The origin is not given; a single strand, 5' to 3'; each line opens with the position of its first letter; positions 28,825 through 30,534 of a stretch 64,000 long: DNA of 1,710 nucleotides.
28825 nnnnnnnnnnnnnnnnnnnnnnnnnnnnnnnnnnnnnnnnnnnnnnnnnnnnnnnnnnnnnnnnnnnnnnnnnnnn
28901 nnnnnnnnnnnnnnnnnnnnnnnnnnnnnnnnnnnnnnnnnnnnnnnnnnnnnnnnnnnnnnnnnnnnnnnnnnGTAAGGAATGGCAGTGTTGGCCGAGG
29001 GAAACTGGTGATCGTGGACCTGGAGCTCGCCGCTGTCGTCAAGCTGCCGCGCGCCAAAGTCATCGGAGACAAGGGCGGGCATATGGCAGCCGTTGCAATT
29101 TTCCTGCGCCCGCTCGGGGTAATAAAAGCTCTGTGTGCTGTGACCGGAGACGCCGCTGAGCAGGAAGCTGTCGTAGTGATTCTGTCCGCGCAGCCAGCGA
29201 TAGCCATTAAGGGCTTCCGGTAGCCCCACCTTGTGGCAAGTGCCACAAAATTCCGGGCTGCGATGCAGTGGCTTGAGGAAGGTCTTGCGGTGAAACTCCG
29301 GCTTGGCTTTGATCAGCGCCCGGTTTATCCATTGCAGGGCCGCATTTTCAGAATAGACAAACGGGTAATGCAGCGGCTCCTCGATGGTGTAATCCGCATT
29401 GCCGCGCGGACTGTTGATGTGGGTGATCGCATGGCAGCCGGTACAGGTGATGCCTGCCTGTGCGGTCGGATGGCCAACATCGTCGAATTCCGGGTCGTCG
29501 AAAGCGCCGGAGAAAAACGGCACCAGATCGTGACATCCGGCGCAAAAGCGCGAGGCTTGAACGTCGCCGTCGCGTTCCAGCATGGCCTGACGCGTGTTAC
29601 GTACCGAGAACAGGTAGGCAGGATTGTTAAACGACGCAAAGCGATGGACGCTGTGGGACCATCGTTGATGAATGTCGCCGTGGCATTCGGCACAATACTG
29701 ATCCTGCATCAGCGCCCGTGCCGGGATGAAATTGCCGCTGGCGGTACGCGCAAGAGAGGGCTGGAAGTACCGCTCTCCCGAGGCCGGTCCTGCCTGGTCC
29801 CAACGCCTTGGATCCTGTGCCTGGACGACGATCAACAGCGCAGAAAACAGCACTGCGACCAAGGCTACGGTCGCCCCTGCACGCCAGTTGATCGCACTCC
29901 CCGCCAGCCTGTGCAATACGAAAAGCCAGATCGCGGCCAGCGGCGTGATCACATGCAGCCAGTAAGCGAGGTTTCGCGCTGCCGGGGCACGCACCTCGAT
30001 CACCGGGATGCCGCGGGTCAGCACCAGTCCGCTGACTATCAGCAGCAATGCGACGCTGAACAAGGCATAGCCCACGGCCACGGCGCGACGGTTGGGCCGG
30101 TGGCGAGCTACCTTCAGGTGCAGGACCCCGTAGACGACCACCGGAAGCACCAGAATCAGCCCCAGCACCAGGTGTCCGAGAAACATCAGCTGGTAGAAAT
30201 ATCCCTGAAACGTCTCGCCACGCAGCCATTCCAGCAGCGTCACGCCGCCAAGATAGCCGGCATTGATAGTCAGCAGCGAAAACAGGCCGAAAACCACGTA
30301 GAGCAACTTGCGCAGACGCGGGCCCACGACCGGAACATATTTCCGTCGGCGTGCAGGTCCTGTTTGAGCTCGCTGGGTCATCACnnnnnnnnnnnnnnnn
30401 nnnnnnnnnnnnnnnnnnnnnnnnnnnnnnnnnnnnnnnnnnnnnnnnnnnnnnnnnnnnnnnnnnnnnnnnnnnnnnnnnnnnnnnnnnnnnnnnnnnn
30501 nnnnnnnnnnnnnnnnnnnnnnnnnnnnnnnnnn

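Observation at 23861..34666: Second tightly coupled operon: CN-hydrolase, 1096-aa TPR/FG-GAP protein, membrane pentaheme cytochrome-TPR, CRTAC1, secreted TPR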

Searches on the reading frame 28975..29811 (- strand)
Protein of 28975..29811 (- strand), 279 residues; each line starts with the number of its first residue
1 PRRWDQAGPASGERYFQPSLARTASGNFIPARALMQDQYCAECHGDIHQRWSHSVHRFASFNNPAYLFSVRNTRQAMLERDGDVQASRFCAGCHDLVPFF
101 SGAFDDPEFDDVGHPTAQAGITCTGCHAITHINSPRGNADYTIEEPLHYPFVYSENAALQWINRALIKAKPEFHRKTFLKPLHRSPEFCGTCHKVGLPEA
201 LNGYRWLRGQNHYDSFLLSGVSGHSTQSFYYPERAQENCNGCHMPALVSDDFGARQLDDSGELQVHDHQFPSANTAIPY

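Call 40: search_solved_structures(query=A3, max_evalue=10, show_alignments=3)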
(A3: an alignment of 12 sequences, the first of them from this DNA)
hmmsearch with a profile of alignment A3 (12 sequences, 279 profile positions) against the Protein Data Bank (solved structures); distinct sequences matched with E-value up to 10: 5.
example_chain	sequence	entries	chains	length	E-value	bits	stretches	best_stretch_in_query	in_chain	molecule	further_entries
5ze8_A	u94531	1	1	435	7.5e-05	25.7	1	37-135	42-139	cytochrome c552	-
9wt8_A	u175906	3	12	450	0.067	16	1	33-62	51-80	Cytochrome c,Multiheme cytochrome c selenoprotein (MccSep)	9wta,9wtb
9wt9_A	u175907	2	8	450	0.067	16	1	33-62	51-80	Cytochrome c,Multiheme cytochrome c selenoprotein mutant (MccSep U325A) | Cytochrome c,Multiheme cytochrome c selenoprotein (MccSep)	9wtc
6i5b_A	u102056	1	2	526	0.14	15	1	35-56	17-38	Uncharacterized protein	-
2ahr_A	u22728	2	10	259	2.4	10.9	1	142-186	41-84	putative pyrroline carboxylate reductase | 1-Pyrroline-5-Carboxylate reductase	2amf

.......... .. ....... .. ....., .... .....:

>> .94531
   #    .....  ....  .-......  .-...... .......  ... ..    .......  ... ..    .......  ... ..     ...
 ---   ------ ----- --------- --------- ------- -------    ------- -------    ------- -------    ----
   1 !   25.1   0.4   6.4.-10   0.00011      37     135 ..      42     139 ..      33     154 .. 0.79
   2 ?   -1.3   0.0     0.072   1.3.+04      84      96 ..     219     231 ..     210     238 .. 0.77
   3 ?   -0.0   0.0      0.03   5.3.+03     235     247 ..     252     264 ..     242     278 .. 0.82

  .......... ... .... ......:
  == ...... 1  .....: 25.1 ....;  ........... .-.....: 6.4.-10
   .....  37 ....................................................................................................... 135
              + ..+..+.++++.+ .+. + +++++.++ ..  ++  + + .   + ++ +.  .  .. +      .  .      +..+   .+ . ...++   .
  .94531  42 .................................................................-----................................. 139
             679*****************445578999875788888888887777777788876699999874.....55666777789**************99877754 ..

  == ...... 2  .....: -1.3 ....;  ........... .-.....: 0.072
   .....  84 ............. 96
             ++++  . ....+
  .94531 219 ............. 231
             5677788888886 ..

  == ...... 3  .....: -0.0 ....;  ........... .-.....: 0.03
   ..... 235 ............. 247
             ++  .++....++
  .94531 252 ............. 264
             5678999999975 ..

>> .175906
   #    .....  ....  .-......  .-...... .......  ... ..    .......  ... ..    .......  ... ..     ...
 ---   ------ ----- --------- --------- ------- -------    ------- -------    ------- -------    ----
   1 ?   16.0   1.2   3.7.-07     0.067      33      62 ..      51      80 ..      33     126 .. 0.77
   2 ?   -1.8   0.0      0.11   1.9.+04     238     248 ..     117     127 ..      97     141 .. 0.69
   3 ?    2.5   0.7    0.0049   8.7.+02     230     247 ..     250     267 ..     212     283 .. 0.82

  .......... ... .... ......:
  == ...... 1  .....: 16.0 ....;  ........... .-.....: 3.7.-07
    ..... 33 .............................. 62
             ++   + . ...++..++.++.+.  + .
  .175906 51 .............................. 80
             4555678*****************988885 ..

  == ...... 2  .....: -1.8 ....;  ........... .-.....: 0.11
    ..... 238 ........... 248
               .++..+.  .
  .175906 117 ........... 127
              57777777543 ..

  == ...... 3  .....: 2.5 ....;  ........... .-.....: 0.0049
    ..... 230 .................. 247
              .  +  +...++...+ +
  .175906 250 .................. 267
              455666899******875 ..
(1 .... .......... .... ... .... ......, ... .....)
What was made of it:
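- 29065..29712 (-): Pentahaem c-type domain (residues about 225-440) with CXXCH at 231, 281, 314, 380 and 430. Profile match to pentahaem c552 5ze8, E 7.5e-5 (call 40).
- On Pentahaem PHC / ExtKL family: Haems 1-3 align at E 7.5e-5 and haem 5 matches locally (call 40).
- Closest known: Pentahaem cytochrome c552 of Thermochromatium tepidum. Same: The first three haem motifs align (E 7.5e-5), the fifth C..CHMP motif matches locally, and the order is colinear (call 40).
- The domain is colinear with pentahaem c552 5ze8 (call 40). There is weak similarity to the catalytic multihaem MccSep (call 40).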

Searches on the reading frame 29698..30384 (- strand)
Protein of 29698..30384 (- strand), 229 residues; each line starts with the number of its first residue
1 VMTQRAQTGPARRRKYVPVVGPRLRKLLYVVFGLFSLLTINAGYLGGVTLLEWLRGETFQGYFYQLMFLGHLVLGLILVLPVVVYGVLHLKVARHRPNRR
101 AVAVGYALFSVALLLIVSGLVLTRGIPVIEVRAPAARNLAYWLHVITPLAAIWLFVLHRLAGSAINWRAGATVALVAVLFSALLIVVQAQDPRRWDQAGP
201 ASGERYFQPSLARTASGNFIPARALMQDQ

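Call 33: search_protein_families(library=pfam, proteins=[window:29698-30384:-], max_evalue=10)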
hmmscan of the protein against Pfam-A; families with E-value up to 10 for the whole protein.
seq(229 aa): 2 families
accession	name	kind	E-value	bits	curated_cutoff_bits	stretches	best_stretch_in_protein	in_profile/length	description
PF17159.10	MASE3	-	0.051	13.6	31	1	69-186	8-120/226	Membrane-associated sensor domain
PF04241.20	DUF423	-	1.3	9.7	25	1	144-203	28-86/86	Protein of unknown function (DUF423)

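Call 44: search_solved_structures(query=A4, max_evalue=10, show_alignments=2)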
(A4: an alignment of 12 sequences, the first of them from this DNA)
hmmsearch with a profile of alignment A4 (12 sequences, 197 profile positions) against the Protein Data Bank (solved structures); distinct sequences matched with E-value up to 10: 3.
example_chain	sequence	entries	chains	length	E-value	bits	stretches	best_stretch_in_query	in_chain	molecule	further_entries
9kc5_O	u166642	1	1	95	0.56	13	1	46-86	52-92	Photosystem I subunit O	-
24vc_C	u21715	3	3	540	0.94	12.3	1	66-119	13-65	Lysosomal cobalamin transport escort protein LMBD1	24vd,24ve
6lnt_D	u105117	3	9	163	1.7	11.4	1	80-100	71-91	pre-membrane protein | Genome polyprotein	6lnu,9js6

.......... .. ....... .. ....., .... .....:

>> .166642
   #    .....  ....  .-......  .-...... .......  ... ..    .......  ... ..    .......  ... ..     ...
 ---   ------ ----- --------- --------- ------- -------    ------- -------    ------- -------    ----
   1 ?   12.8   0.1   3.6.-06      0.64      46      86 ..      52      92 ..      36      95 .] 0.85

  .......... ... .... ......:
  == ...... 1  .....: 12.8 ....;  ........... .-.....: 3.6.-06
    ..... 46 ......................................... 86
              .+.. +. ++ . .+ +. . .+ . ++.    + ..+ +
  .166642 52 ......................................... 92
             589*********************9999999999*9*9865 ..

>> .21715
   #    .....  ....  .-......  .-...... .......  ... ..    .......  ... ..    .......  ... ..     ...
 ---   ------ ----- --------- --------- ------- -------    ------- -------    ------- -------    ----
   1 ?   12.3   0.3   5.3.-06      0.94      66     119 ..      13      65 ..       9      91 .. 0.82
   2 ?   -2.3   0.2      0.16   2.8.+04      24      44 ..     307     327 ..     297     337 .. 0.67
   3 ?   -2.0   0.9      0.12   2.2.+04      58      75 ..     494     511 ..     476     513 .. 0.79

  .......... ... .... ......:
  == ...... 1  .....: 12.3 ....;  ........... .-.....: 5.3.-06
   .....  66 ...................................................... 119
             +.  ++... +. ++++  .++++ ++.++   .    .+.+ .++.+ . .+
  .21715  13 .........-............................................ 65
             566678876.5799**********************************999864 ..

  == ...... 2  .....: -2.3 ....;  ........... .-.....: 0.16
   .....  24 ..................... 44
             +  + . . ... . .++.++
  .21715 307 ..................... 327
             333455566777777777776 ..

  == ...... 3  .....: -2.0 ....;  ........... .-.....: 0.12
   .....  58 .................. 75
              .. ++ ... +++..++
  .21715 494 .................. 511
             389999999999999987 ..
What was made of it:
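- On Dihaem membrane cytochrome b (FdnI/NarI/cytochrome b561-like): No PDB match by profile (call 44).
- Closest known: Inner-membrane quinol dehydrogenase cytochromes. Different: The membrane domain matches no b-cytochrome family (calls 33, 44).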

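Call 77: search_protein_families(library=ncbifam, proteins=[window:29785-30384:-], max_evalue=10)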
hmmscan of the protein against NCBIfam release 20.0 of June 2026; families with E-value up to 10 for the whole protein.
seq(200 aa): 0 families
